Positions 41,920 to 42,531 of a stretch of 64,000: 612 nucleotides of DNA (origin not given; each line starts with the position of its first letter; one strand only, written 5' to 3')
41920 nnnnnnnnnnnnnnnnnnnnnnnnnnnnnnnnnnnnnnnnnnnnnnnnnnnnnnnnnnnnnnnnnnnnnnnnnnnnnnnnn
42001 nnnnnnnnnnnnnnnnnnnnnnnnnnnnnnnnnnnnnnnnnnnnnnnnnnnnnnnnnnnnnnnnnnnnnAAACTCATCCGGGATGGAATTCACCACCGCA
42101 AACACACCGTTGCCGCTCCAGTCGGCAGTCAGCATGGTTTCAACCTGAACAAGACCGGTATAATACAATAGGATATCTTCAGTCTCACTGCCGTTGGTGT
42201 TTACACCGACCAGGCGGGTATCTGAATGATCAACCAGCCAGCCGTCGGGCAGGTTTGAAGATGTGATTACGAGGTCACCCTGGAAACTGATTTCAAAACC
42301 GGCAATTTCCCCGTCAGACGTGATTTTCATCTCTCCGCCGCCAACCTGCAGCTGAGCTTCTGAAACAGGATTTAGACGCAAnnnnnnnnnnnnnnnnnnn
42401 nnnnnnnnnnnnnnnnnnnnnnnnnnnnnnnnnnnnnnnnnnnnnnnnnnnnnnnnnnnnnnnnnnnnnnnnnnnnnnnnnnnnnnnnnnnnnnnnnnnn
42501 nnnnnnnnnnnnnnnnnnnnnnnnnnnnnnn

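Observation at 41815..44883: Multihaem cytochrome addressed to the cell surface by a type IX secretion C-terminal domain, with dockerin-like repeats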

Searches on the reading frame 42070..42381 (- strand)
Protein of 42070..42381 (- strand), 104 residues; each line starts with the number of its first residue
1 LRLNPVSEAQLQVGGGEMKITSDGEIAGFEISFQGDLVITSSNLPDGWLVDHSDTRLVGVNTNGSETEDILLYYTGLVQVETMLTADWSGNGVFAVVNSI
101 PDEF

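Call 46: search_protein_families(library=pfam, proteins=[window:42070-42381:-], max_evalue=10)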
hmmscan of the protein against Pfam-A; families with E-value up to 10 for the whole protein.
seq(104 aa): 0 families

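Call 54: search_solved_structures(query=A2, max_evalue=10, show_alignments=1)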
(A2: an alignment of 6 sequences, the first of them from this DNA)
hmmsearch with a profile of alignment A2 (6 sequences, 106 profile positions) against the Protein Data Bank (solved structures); distinct sequences matched with E-value up to 10: 13.
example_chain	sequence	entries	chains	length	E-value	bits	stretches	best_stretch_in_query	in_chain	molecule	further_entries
8xli_c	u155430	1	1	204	0.046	16.7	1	39-68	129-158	V-type proton ATPase subunit S1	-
1hyl_A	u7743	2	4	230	0.061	16.3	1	40-99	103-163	HYPODERMA LINEATUM COLLAGENASE | COLLAGENASE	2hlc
3jv1_A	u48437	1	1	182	0.13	15.2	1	44-79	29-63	P22 protein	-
9bra_c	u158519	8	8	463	0.16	15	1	39-68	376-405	V-type proton ATPase subunit S1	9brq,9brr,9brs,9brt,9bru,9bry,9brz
6vq6_c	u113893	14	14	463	0.37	13.8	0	39-68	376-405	V-type proton ATPase subunit S1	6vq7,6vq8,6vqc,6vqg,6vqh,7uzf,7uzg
3rsj_A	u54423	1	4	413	0.37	13.8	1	32-85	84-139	BoNT/F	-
3fuq_A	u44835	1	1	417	0.37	13.8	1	32-85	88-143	BoNT/F (Neurotoxin type F)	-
6r5j_A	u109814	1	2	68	0.42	13.6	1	5-54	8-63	Uncharacterized protein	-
2z2p_A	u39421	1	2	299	0.6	13.1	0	35-69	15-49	Virginiamycin B lyase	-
2z2n_A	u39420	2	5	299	0.92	12.5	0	35-67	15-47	virginiamycin B lyase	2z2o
2h0v_A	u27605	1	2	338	1.1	12.3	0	32-67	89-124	Quercetin 2,3-dioxygenase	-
1y3t_A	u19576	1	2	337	1.1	12.3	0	32-67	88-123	Hypothetical protein yxaG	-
2jv4_A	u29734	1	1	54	1.1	12.3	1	40-59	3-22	Peptidyl-prolyl cis/trans isomerase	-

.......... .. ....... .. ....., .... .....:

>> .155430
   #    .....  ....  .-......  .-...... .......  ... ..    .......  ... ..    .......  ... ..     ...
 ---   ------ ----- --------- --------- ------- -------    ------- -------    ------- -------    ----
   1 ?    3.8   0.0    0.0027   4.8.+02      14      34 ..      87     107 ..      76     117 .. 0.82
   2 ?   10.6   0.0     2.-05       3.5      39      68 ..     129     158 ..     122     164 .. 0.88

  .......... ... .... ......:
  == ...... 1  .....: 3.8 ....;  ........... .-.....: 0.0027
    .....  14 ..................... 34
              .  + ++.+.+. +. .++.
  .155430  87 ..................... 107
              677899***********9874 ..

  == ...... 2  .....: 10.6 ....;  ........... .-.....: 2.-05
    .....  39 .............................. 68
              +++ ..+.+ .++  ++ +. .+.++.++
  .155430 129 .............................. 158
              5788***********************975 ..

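Call 73: predict_structure(alignment_id=A3)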
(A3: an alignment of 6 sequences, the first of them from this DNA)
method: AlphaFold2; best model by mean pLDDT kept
length: 104 residues; sequences in the alignment: 6
mean_pLDDT: 87.1   pTM: 0.80
mean pLDDT of the five models: 87.1, 86.4, 67.0, 64.7, 61.8
residues with pLDDT >= 90: 60; 70-90: 35; 50-70: 7; < 50: 2
segments of 3 or more residues with pLDDT < 50: none
pLDDT, mean of each block of 10 residues (from residue 1): 81 92 93 91 91 92 80 91 90 86 49
secondary structure, 60 per line:
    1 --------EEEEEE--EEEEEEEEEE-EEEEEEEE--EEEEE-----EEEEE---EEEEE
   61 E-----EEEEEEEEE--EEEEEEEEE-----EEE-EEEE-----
elements in order: E9-14 E17-26 E28-35 E38-42 E48-52 E56-61 E67-75 E78-86 E92-94 E96-99

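Call 75: fold_search(model_id=the predicted structure, library=pdb)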
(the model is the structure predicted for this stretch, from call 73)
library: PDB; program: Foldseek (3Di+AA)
matches with E <= 10: 1111; with E <= 0.001: 1
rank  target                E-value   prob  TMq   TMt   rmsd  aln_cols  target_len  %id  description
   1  2jh2_C                9.8e-04  1.00  0.45  0.37   7.0       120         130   15  X-ray crystal structure of a cohesin-like module from Clostridium perfringens (released 2007-11-06)
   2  2jh2_B                1.2e-03  1.00  0.47  0.38   7.3       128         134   17  X-ray crystal structure of a cohesin-like module from Clostridium perfringens (released 2007-11-06)
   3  2xdh                  1.5e-03  1.00  0.58  0.46   4.7       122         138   14  Non-cellulosomal cohesin from the hyperthermophilic archaeon Archaeoglobus fulgidus (released 2010-05-26)
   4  1g1k_A                1.6e-03  0.97  0.31  0.25   9.8       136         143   10  COHESIN MODULE FROM THE CELLULOSOME OF CLOSTRIDIUM CELLULOLYTICUM (released 2000-11-22)
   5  2w1n                  2.5e-03  1.00  0.39  0.21   9.8       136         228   16  cohesin and fibronectin type-III double module construct from the Clostridium perfringens glycoside hydrolase GH84C (released 2009-02-03)
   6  2vn5_A                6.7e-03  0.99  0.41  0.33   6.2       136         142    9  The Clostridium cellulolyticum dockerin displays a dual binding mode for its cohesin partner (released 2008-05-20)
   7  8um6_B                7.0e-03  1.00  0.50  0.43   4.8       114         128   11  Structure of copper bound to YcnI W137F (released 2024-02-07)
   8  2cwr                  9.6e-03  1.00  0.52  0.54   4.6       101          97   14  Crystal structure of chitin biding domain of chitinase from Pyrococcus furiosus (released 2006-07-11)
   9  7me6_A                1.0e-02  1.00  0.53  0.45   4.4       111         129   13  Structure of the apo form of YcnI (released 2021-08-18)
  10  9ifr                  1.2e-02  0.99  0.42  0.37   7.9       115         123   13  CLIPPER domain from the Gram-negative fibrillar adhesin "B9T28_05395 (released 2025-11-26)
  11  6qfs_B                1.4e-02  0.99  0.42  0.42   6.1       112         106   13  Chargeless variant of the Cellulose-binding domain from Cellulomonas fimi (released 2019-12-18)
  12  5dhd                  1.5e-02  1.00  0.49  0.51   4.4        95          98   10  Crystal structure of ChBD2 from Thermococcus kodakarensis KOD1 (released 2016-02-10)
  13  8um6_A                1.5e-02  1.00  0.48  0.41   5.4       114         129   12  Structure of copper bound to YcnI W137F (released 2024-02-07)
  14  7whz_L                1.5e-02  0.60  0.25  0.24  11.4       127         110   14  SARS-CoV-2 spike protein in complex with three human neutralizing antibodies (released 2022-06-22)
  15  7me6_B                1.6e-02  1.00  0.50  0.43   5.5       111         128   13  Structure of the apo form of YcnI (released 2021-08-18)
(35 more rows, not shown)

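Call 90: find_homologous_proteins(query=A3, max_evalue=0.001)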
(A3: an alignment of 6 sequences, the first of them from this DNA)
Query A3 (6 sequences) (104 aa, profile of the alignment): 1 proteins with E <= 0.001 among 634 candidates.
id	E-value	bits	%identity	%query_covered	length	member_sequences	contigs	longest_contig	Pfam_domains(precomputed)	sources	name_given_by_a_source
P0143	1.5e-28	116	38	70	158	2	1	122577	PF18962.8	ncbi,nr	ncbi:MAG: T9SS type A sorting domain-containing protein, partial [Candidatus Marinimicrobia bacteriu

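Call 96: search_protein_representatives(alignment_id=A3)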
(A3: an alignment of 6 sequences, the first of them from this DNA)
Query: 6 sequences, 106 profile positions. Proteins with E-value up to 0.001 (for the whole library): 341; up to 1e-10: 152; up to 1e-30: 3. The best 150 are listed.
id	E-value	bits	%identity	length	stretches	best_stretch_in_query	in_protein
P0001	1.9e-45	169.2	-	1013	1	1-106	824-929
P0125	1.9e-37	143.4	-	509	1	3-106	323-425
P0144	7.1e-31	122.3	-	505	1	1-106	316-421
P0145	3.3e-29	116.9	-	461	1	3-106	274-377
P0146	4.4e-27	110.1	-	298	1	1-106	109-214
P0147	4.1e-26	107.0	-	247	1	2-106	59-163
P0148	6.0e-26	106.5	-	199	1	2-106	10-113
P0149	1.0e-25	105.8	-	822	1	1-106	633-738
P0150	1.9e-25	104.8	-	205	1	6-100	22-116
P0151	3.4e-25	104.0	-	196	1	1-106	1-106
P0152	4.0e-25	103.8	-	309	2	2-106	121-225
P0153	6.8e-25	103.1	-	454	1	1-106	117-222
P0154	1.1e-24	102.5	-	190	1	5-106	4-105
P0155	2.4e-24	101.3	-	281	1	2-106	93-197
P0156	4.8e-24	100.3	-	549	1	3-106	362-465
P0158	6.2e-24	100.0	-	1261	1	3-106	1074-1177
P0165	2.8e-23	97.9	-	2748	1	4-106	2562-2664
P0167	3.6e-23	97.5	-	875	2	2-106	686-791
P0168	3.8e-23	97.5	-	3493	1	2-106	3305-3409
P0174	2.1e-22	95.0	-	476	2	3-106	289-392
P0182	2.4e-21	91.7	-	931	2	2-106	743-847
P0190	4.7e-20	87.5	-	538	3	12-106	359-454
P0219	6.2e-17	77.5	-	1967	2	3-106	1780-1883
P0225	3.6e-16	75.0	-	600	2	1-106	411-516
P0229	1.1e-15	73.5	-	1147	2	5-106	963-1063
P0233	1.4e-15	73.2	-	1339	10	10-66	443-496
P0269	1.7e-12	63.2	-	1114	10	21-77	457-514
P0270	1.7e-12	63.2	-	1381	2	4-106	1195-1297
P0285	4.1e-11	58.8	-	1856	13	21-82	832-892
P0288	6.0e-11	58.2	-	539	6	18-100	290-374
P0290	8.6e-11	57.7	-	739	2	5-99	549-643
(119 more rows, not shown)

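Call 97: search_protein_families(library=pfam, proteins=[P0233, P0269, P0285, P0288, P0190, P0165, P0158], max_evalue=0.01)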
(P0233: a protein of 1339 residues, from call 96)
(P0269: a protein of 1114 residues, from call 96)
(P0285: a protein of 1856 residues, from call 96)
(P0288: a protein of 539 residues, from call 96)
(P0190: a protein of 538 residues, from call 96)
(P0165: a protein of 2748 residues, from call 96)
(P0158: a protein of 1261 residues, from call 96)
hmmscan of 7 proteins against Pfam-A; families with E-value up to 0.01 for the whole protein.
P0233 (1339 aa): 9 families
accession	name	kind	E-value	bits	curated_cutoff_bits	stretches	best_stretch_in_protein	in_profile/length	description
PF17802.7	SpaA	-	1.2e-223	724.6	23.1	10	702-789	2-90/91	Prealbumin-like fold domain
PF17210.9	SdrD_B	-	4.2e-41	140.1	29.7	9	812-881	24-89/112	SdrD B-like domain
PF13620.12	CarboxypepD_reg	-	3.5e-26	91.8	32.3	5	713-781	10-77/82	Carboxypeptidase regulatory-like domain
PF17961.7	Big_8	-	1.9e-15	57.3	22.9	1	55-144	5-100/103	Bacterial Ig domain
PF11974.14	bMG3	-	3.3e-10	40.3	34.9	0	423-463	19-59/103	Bacterial alpha-2-macroglobulin MG3 domain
PF04565.21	RNA_pol_Rpb2_3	-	5.2e-08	33.4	21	0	425-464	17-59/68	RNA polymerase Rpb2, domain 3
PF13715.12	CarbopepD_reg_2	-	0.0032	17.9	32.2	0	729-766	23-57/88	CarboxypepD_reg-like domain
PF16238.11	DUF4897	-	0.0065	16.8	28.6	0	425-474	81-130/157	Domain of unknown function (DUF4897)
PF11766.14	Candida_ALS_N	-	0.007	16.1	25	0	71-289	10-241/247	Agglutinin-like protein, N-terminal domain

P0269 (1114 aa): 7 families
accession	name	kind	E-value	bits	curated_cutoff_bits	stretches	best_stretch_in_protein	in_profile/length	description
PF17906.7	HTH_48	-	1.8e-12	47.6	24.1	0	631-661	15-45/50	HTH domain in Mos1 transposase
PF08770.17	SoxZ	-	2.6e-07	30.7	25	0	347-385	51-89/98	Sulphur oxidation protein SoxZ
PF03486.20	HI0933_like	-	6.1e-07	29.6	50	0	267-363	102-200/244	HI0933-like protein Rossmann domain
PF21753.2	DACNK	-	0.00024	21.3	27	0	649-686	73-110/146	Probable sensor domain DACNK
PF16824.11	CBM_26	-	0.0003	21.3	26.6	0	463-534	8-78/125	C-terminal carbohydrate-binding module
PF25136.1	DUF7823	-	0.00042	21.3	27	0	564-641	3-79/109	Domain of unknown function (DUF7823)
PF22651.1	OBP47_like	-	0.0011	19.1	27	0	605-659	6-60/144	AgamOBP47-like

P0285 (1856 aa): 14 families
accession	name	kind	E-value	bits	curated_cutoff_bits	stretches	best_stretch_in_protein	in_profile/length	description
PF17802.7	SpaA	-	5.1e-153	498.1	23.1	16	1722-1806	2-88/91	Prealbumin-like fold domain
PF13620.12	CarboxypepD_reg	-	9e-110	359.7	32.3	16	1722-1797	1-74/82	Carboxypeptidase regulatory-like domain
PF17210.9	SdrD_B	-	1.8e-66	221.8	29.7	12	897-961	18-82/112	SdrD B-like domain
PF11974.14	bMG3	-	1.1e-44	151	34.9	2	977-1023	12-59/103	Bacterial alpha-2-macroglobulin MG3 domain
PF13715.12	CarbopepD_reg_2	-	4.8e-44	148.8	32.2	7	714-802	5-85/88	CarboxypepD_reg-like domain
PF24025.1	Ig_DR_A0283-like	-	3.3e-35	120.9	27.1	2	615-696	2-90/102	DR_A0283-like, Ig-like domain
PF20597.4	pAdhesive_15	-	8.2e-19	68.9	23.8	1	48-332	3-254/254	Putative Ice-binding-like adhesive domain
PF05593.20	RHS_repeat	-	2.2e-11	44.3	22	0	1178-1191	8-21/38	RHS Repeat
PF13115.11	YtkA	-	3.7e-09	37.5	25.9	0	1238-1273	8-43/85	YtkA-like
PF20598.4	DUF6795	-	2e-06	28.5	27.4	0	719-755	8-48/103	Domain of unknown function (DUF6795)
PF14686.12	fn3_3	-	3.3e-05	24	24.4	1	1754-1798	30-71/75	Polysaccharide lyase family 4, domain II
PF22247.2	Diox-like_N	-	3.8e-05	24.2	27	0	832-865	8-41/60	Catechol 2,3-dioxygenase-like N-terminal domain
PF20445.3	RHS_N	-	0.00012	22.5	21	0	1200-1273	4-79/127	Retrotransposon hot spot proteins N-terminal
PF20384.3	DUF6679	-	0.0087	16.6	23.9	0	863-904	12-53/103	Family of unknown function (DUF6679)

P0288 (539 aa): 11 families
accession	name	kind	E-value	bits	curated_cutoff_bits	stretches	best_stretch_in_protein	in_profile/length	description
PF19623.4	DUF6128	-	3.1e-08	34.1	27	0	171-219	3-51/113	Family of unknown function (DUF6128)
PF17766.7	fn3_6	-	7.8e-07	29.6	26.4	0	462-507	16-58/99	Fibronectin type-III domain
PF11504.14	Colicin_Ia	-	2.8e-06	27.8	25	0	47-87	16-56/72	Colicin Ia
PF05354.17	Phage_attach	-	3.6e-06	27.9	26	0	40-118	18-81/99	Phage Head-Tail Attachment protein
PF11340.13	DUF3142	-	4.4e-05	24.1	30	0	209-238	105-135/202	Protein of unknown function (DUF3142)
PF15643.12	Tox-PL-2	-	4.8e-05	24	25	0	90-123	59-88/103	Papain fold toxin 2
PF13953.12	PapC_C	-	7.6e-05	22.9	27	0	219-240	44-65/66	PapC C-terminal domain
PF10977.13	DUF2797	-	0.00015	22.1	25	0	77-124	171-216/227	Protein of unknown function (DUF2797)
PF16590.10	ESP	-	0.0037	17.9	22.7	0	174-231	33-83/91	Exocrine gland-secreting peptide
PF23932.1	SP10_terminator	-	0.0065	16.3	27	0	190-260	113-185/279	Phage termination protein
PF24820.1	Diguanyl_cycl_sensor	-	0.0073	16.7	28.1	0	175-201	71-97/109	Diguanylate cyclase-like sensor domain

P0190 (538 aa): 4 families
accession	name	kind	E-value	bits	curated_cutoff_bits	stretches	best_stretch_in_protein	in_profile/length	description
PF18962.6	Por_Secre_tail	-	1.5e-08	35.2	27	1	460-535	2-74/75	Secretion system C-terminal sorting domain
PF00963.24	Cohesin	-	4.2e-07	30.7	24.1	1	36-129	12-112/139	Cohesin domain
PF00404.24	Dockerin_1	-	5.2e-07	30.2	22.9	1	289-344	1-57/57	Dockerin type I domain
PF13860.13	FlgD_ig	-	0.0027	18.1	27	1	469-523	13-73/79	FlgD Ig-like domain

P0165 (2748 aa): 10 families
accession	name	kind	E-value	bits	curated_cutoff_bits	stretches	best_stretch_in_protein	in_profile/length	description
PF17210.9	SdrD_B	-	1.7e-71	238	29.7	9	1654-1702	6-54/112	SdrD B-like domain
PF13620.12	CarboxypepD_reg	-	2.3e-26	92.4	32.3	0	1668-1703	10-45/82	Carboxypeptidase regulatory-like domain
PF11974.14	bMG3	-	3.5e-14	53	34.9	0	1672-1702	28-58/103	Bacterial alpha-2-macroglobulin MG3 domain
PF00526.23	Dicty_CTDC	-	1.3e-12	47.7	27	2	438-461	1-24/24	Dictyostelium (slime mold) repeat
PF13948.11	DUF4215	-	1.1e-09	38.8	27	0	1580-1608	19-47/47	Domain of unknown function (DUF4215)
PF22902.2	NOMO1-like_9th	-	5.2e-07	29.8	27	0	1972-2013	10-52/75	BOS complex subunit NOMO1-like, beta sandwich domain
PF18962.6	Por_Secre_tail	-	2.4e-05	25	27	1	2671-2744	3-73/75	Secretion system C-terminal sorting domain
PF00404.24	Dockerin_1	-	8.4e-05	23.1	22.9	1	2502-2550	2-53/57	Dockerin type I domain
PF17936.7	Big_6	-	0.00011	22.8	27.6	0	1976-2001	23-48/83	Bacterial Ig domain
PF13860.13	FlgD_ig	-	0.0065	16.9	27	0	2679-2735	13-75/79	FlgD Ig-like domain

P0158 (1261 aa): 5 families
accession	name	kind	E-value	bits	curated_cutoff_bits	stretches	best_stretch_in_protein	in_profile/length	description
PF13948.11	DUF4215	-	1.4e-26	93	27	5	79-114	15-46/47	Domain of unknown function (DUF4215)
PF18962.6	Por_Secre_tail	-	1.3e-09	38.7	27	1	1183-1258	2-74/75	Secretion system C-terminal sorting domain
PF13860.13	FlgD_ig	-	9.8e-06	25.9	27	1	1192-1249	13-76/79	FlgD Ig-like domain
PF17210.9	SdrD_B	-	0.0096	16.6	29.7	0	192-241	6-54/112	SdrD B-like domain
PF10049.14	DUF2283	-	0.0099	16.5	23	0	1071-1102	14-44/49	Protein of unknown function (DUF2283)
